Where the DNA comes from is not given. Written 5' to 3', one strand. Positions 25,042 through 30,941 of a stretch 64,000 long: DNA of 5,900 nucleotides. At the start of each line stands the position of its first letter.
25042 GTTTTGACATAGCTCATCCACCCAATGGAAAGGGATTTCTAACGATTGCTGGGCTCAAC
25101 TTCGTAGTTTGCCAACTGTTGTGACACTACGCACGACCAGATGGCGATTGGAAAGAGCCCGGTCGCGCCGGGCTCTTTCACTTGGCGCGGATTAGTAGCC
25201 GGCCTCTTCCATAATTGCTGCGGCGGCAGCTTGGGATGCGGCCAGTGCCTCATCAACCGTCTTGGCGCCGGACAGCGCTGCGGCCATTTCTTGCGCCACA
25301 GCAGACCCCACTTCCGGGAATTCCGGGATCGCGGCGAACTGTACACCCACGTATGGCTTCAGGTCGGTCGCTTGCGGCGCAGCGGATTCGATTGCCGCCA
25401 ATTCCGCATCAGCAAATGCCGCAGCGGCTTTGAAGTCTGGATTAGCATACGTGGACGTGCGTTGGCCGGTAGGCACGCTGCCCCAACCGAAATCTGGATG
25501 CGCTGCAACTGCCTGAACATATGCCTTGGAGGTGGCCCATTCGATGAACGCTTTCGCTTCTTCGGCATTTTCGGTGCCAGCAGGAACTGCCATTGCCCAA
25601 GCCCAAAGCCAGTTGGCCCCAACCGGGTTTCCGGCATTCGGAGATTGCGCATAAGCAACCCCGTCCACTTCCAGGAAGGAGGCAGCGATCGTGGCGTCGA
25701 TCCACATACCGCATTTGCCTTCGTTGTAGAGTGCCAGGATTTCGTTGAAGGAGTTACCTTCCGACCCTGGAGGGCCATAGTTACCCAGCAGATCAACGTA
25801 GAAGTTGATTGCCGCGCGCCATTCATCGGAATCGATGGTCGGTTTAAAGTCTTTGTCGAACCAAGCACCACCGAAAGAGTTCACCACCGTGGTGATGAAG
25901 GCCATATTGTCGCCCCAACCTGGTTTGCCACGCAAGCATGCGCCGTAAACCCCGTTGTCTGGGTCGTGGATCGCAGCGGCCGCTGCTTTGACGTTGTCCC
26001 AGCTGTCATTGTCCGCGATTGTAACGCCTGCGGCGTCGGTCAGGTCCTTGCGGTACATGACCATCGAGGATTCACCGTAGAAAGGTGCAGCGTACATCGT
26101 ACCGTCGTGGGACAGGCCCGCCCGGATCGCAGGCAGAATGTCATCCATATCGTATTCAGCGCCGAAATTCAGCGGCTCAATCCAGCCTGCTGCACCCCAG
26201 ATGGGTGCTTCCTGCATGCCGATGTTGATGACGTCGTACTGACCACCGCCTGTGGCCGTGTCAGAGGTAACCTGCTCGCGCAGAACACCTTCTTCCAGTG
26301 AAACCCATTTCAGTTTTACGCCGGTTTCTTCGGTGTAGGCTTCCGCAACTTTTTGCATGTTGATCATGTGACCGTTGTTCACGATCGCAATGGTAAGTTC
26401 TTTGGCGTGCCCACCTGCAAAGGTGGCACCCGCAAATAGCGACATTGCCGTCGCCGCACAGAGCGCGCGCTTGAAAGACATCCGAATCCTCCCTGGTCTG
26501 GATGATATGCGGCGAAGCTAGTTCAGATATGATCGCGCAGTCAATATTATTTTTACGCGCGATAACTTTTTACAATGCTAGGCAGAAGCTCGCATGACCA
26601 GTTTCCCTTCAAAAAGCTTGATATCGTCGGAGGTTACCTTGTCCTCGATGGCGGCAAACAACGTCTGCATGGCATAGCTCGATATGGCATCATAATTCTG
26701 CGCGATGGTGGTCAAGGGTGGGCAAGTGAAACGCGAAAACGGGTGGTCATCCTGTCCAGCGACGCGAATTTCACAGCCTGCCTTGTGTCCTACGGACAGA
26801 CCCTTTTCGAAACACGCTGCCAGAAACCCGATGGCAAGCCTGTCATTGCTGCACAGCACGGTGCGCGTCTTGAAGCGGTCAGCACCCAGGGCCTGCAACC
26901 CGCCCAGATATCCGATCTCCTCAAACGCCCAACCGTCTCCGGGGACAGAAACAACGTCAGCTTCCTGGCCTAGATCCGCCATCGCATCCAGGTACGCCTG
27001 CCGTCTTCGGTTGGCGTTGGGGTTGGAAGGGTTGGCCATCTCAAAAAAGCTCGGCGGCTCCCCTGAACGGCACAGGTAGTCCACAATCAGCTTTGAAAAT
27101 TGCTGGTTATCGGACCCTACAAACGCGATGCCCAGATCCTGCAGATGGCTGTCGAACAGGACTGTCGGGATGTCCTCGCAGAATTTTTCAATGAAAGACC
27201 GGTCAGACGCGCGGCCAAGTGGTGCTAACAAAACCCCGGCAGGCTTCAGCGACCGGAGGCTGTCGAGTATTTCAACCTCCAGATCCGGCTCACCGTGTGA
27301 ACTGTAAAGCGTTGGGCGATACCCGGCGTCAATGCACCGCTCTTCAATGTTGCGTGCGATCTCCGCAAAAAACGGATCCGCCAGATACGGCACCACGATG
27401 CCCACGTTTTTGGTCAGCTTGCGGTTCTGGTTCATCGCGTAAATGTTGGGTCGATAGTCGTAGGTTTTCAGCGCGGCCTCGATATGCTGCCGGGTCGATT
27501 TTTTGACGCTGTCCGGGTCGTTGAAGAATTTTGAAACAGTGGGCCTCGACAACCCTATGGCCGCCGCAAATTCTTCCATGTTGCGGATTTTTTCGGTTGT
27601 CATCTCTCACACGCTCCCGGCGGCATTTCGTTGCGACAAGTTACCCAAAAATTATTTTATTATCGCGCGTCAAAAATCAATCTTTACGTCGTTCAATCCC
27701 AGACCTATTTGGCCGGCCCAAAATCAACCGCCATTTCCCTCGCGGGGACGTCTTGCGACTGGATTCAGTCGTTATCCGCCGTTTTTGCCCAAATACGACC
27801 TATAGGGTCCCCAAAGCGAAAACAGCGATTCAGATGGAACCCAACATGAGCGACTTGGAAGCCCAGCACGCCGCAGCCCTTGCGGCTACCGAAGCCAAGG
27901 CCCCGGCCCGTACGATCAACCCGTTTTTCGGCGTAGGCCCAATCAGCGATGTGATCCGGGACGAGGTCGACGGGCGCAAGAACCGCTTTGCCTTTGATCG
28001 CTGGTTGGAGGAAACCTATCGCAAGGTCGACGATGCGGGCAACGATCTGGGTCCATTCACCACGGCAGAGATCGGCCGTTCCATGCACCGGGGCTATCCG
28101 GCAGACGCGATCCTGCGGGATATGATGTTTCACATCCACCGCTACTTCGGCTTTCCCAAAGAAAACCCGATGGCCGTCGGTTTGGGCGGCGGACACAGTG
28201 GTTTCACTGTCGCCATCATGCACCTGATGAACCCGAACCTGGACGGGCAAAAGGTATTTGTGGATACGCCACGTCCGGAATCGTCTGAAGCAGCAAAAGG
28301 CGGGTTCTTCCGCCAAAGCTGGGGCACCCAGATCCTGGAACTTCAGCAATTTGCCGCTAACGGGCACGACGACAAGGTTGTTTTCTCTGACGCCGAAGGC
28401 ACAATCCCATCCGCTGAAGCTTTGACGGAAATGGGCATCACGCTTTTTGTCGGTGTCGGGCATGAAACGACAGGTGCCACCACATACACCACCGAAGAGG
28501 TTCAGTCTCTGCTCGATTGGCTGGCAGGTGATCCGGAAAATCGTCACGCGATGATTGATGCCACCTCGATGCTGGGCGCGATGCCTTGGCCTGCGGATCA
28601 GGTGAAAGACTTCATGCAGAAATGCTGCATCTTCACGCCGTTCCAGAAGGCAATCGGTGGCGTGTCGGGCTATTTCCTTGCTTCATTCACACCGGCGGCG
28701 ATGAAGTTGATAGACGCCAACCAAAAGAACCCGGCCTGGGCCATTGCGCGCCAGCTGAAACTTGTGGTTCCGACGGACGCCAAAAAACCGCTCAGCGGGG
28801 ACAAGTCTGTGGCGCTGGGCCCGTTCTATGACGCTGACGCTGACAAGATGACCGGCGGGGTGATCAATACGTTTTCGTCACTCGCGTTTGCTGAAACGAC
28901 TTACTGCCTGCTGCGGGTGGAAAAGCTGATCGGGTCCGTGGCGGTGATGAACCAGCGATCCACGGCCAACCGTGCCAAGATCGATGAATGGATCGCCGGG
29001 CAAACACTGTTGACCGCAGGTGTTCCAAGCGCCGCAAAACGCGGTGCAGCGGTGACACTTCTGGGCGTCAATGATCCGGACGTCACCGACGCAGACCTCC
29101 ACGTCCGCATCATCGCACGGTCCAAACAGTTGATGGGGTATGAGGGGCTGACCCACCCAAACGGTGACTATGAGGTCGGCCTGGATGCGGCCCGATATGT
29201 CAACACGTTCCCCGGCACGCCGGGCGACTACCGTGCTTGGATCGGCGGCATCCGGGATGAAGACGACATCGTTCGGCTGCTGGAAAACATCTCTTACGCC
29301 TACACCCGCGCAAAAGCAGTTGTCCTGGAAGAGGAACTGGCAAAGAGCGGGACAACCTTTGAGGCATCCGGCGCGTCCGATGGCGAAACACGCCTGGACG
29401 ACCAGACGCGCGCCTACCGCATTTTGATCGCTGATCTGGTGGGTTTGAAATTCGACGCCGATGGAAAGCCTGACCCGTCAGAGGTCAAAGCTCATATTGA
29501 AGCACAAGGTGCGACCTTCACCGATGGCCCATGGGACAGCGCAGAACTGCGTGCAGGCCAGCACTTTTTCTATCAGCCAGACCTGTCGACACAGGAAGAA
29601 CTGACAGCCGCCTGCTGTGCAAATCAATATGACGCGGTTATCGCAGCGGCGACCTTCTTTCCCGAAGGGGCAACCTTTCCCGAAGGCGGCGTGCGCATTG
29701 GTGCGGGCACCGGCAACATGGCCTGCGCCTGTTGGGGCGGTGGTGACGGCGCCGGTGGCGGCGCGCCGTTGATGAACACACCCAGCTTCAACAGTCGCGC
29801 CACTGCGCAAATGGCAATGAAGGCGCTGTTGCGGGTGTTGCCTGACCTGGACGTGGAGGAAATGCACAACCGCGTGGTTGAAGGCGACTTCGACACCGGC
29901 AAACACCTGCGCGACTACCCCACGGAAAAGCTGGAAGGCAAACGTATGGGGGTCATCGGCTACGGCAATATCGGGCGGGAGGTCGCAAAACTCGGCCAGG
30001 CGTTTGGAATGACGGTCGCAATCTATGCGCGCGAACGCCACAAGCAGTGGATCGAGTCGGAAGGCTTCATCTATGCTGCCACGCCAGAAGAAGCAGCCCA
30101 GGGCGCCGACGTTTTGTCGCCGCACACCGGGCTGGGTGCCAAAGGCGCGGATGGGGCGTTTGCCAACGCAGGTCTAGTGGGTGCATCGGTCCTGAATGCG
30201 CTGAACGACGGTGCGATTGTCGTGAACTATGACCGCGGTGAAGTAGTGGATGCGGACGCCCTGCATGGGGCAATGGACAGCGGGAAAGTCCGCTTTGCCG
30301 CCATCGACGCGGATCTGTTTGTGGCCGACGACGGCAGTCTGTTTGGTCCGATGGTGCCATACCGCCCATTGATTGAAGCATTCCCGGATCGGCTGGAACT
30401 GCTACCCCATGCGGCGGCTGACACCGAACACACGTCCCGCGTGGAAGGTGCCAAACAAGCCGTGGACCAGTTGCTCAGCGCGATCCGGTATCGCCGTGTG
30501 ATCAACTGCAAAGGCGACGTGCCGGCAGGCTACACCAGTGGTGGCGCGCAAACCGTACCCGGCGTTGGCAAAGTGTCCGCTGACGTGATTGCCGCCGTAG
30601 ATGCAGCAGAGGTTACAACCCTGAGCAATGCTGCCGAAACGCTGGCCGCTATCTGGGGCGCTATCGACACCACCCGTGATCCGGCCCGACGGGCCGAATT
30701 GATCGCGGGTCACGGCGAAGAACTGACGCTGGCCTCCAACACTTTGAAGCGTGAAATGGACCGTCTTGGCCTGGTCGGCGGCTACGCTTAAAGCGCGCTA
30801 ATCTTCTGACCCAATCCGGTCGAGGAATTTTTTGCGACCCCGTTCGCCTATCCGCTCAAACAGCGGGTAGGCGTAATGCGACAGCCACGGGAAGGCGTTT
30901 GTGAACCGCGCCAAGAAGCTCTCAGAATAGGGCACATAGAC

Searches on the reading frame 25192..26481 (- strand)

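Call 31: search_protein_families(library=pfam, proteins=[window:25192-26481:-], max_evalue=0.00001)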
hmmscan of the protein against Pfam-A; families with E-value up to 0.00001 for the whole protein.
window:25192-26481:- (429 aa): 1 family
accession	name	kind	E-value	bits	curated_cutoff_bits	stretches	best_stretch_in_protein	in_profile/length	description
PF01547.30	SBP_bac_1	-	4.1e-49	168.7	26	1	42-321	10-305/307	Bacterial extracellular solute-binding protein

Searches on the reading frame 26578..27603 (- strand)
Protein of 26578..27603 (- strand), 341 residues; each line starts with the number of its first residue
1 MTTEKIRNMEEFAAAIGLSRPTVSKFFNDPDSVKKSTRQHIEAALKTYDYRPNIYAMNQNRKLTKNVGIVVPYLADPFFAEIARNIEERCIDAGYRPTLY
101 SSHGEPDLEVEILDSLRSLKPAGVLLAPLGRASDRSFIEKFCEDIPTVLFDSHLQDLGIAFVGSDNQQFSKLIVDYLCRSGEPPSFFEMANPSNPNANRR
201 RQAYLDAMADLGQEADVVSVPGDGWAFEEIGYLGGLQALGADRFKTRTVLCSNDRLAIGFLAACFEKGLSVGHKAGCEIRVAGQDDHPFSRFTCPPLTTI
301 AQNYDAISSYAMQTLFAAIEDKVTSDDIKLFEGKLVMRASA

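Call 31: search_protein_families(library=pfam, proteins=[window:26578-27603:-], max_evalue=0.00001)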
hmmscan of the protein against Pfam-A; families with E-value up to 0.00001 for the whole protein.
window:26578-27603:- (341 aa): 4 families
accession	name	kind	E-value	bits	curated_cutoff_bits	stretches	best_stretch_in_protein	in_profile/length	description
PF13377.12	Peripla_BP_3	-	3.4e-17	63.5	26.5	1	191-340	20-166/167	Periplasmic binding protein-like domain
PF13407.12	Peripla_BP_4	-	6.4e-16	59.1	35.1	1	67-287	1-219/258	Periplasmic binding protein domain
PF00532.27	Peripla_BP_1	-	3.7e-12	46.7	22.2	1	65-221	2-160/281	Periplasmic binding proteins and sugar binding domain of LacI family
PF00356.27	LacI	-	2.8e-09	37.1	27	1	9-53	2-46/46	Bacterial regulatory proteins, lacI family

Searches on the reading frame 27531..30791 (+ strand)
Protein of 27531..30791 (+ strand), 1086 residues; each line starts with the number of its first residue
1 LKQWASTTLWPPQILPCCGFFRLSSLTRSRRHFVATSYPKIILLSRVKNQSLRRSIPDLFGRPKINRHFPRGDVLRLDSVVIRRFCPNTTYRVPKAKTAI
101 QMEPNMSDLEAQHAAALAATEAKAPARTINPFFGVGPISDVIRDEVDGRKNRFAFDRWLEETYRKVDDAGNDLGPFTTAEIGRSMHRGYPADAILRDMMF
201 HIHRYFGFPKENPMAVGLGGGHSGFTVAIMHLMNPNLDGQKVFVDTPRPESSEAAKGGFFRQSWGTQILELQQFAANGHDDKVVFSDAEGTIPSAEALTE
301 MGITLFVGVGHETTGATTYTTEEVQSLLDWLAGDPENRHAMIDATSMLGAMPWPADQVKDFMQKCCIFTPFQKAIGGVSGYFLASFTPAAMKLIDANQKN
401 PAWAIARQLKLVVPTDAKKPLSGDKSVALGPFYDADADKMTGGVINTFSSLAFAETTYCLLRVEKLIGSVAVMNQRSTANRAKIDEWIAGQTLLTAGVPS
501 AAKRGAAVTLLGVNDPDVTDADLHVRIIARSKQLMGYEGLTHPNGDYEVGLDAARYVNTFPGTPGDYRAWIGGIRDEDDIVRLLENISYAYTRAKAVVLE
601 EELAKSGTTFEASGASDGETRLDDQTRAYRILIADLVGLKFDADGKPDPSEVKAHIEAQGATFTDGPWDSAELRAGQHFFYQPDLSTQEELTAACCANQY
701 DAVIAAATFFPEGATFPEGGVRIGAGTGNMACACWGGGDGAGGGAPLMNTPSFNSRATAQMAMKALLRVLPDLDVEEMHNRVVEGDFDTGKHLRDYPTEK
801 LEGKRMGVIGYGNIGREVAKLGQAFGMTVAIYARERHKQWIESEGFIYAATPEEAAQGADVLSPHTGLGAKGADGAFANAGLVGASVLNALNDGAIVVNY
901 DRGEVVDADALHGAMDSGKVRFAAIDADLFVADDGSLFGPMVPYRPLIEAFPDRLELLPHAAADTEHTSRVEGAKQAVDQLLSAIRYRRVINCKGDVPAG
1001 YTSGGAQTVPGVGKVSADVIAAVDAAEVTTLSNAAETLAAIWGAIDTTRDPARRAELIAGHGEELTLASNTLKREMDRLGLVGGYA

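Call 31: search_protein_families(library=pfam, proteins=[window:27531-30791:+], max_evalue=0.00001)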
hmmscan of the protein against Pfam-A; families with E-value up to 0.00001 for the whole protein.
window:27531-30791:+ (1086 aa): 1 family
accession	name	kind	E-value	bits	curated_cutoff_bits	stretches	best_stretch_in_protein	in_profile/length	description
PF02826.25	2-Hacid_dh_C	-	6.1e-27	94.6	25.1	1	775-927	11-153/178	D-isomer specific 2-hydroxyacid dehydrogenase, NAD binding domain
